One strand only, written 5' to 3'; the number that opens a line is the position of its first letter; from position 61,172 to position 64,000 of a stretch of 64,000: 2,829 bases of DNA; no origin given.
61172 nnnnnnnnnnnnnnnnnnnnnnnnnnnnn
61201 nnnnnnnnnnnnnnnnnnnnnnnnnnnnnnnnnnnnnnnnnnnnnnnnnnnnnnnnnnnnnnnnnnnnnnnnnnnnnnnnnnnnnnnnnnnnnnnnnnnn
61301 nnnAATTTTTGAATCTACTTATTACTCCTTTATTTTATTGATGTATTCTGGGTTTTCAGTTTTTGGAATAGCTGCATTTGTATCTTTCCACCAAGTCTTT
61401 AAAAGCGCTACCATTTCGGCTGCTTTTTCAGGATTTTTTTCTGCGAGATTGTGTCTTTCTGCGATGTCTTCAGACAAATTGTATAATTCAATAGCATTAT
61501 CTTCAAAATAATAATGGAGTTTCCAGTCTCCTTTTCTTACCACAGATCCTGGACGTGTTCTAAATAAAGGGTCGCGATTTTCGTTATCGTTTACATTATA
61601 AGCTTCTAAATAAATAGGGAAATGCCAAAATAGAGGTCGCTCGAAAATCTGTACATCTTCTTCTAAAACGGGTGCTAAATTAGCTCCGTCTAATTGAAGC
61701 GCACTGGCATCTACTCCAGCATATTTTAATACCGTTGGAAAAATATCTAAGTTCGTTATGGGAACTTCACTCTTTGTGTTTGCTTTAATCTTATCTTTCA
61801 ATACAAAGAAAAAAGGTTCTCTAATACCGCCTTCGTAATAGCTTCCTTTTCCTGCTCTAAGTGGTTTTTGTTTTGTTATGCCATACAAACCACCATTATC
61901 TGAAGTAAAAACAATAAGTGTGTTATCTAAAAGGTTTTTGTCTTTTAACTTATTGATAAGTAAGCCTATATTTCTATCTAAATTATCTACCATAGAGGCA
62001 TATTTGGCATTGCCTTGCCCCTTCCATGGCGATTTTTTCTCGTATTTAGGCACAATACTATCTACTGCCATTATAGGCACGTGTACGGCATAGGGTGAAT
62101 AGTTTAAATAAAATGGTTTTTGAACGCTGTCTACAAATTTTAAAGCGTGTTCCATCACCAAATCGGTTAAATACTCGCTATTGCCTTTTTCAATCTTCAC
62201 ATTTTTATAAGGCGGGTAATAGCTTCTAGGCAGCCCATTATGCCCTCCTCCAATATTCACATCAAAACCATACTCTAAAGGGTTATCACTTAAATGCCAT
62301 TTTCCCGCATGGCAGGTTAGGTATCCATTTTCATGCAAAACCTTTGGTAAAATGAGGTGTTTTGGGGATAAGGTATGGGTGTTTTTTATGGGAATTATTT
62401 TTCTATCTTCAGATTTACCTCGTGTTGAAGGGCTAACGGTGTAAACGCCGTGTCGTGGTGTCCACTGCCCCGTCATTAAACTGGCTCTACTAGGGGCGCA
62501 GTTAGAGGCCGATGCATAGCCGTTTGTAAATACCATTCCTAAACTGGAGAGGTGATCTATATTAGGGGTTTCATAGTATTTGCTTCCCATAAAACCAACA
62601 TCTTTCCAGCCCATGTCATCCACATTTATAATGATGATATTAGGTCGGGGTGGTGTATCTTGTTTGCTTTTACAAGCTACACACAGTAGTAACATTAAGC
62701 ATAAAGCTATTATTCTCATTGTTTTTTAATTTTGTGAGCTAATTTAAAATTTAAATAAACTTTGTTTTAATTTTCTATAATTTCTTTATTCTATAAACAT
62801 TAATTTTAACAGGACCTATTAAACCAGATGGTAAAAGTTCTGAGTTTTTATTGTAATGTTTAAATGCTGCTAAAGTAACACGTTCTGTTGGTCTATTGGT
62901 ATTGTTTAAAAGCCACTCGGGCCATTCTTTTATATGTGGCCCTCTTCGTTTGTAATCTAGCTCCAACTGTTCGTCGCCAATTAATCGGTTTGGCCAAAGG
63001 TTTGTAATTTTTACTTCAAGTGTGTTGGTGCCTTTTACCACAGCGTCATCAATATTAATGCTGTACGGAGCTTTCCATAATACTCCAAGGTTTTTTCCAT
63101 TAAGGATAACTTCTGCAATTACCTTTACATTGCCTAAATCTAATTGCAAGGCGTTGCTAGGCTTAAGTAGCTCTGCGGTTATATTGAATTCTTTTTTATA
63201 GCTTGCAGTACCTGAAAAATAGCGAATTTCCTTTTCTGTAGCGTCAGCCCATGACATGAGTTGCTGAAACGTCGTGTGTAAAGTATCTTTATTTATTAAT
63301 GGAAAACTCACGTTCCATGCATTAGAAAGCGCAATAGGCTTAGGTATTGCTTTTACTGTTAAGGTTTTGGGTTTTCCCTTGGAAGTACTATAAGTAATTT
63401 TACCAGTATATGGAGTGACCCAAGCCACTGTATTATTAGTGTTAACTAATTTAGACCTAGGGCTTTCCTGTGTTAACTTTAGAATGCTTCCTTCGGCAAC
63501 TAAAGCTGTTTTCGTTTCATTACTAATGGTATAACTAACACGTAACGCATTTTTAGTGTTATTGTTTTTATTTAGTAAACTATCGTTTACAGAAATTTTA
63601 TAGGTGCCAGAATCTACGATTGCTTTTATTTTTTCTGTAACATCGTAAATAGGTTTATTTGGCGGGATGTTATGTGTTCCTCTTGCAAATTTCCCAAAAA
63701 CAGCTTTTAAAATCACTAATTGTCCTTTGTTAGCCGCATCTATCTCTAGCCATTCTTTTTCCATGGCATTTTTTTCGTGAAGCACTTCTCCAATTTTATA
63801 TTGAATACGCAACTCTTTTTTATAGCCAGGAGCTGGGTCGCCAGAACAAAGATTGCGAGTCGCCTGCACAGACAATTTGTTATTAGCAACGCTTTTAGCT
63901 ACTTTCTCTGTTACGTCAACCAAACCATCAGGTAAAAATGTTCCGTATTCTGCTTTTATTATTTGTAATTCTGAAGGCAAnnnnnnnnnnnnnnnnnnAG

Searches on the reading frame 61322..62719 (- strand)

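Call 16: search_protein_families(library=pfam, proteins=[window:61322-62719:-], max_evalue=0.00001)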
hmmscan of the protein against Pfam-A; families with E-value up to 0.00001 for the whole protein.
window:61322-62719:- (465 aa): 3 families
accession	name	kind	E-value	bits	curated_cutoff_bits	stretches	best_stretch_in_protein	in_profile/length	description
PF00884.28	Sulfatase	-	1.3e-53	182.8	25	1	26-336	1-301/301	Sulfatase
PF16347.10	SGSH_C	-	2.6e-12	47.6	29.3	1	294-438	11-142/154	N-sulphoglucosamine sulphohydrolase, C-terminal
PF01663.27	Phosphodiest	-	2.5e-10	40.9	23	1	29-276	2-220/342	Type I phosphodiesterase / nucleotide pyrophosphatase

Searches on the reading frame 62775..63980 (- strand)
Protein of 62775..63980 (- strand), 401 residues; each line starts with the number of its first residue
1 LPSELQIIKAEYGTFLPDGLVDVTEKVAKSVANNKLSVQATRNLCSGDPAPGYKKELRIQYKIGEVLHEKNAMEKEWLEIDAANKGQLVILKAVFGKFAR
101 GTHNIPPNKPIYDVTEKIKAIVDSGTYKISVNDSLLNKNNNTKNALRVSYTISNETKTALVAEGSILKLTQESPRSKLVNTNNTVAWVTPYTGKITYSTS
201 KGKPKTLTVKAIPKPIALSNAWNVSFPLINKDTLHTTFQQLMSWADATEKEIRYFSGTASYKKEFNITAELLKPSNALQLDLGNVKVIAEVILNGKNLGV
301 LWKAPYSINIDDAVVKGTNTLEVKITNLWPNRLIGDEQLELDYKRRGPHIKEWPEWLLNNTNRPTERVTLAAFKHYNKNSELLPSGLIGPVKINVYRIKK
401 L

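Call 16: search_protein_families(library=pfam, proteins=[window:62775-63980:-], max_evalue=0.00001)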
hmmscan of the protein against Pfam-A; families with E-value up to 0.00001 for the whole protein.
window:62775-63980:- (401 aa): 2 families
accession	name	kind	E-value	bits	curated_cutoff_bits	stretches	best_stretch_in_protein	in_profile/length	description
PF11875.14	DnaJ-like_C11_C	-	5.2e-10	39.7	27.1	0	7-80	43-131/132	DnaJ-like protein C11, C-terminal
PF22666.2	Glyco_hydro_2_N2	-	1.5e-07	32.1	27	1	247-331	37-123/167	Glycosyl hydrolase 2 galactose-binding domain-like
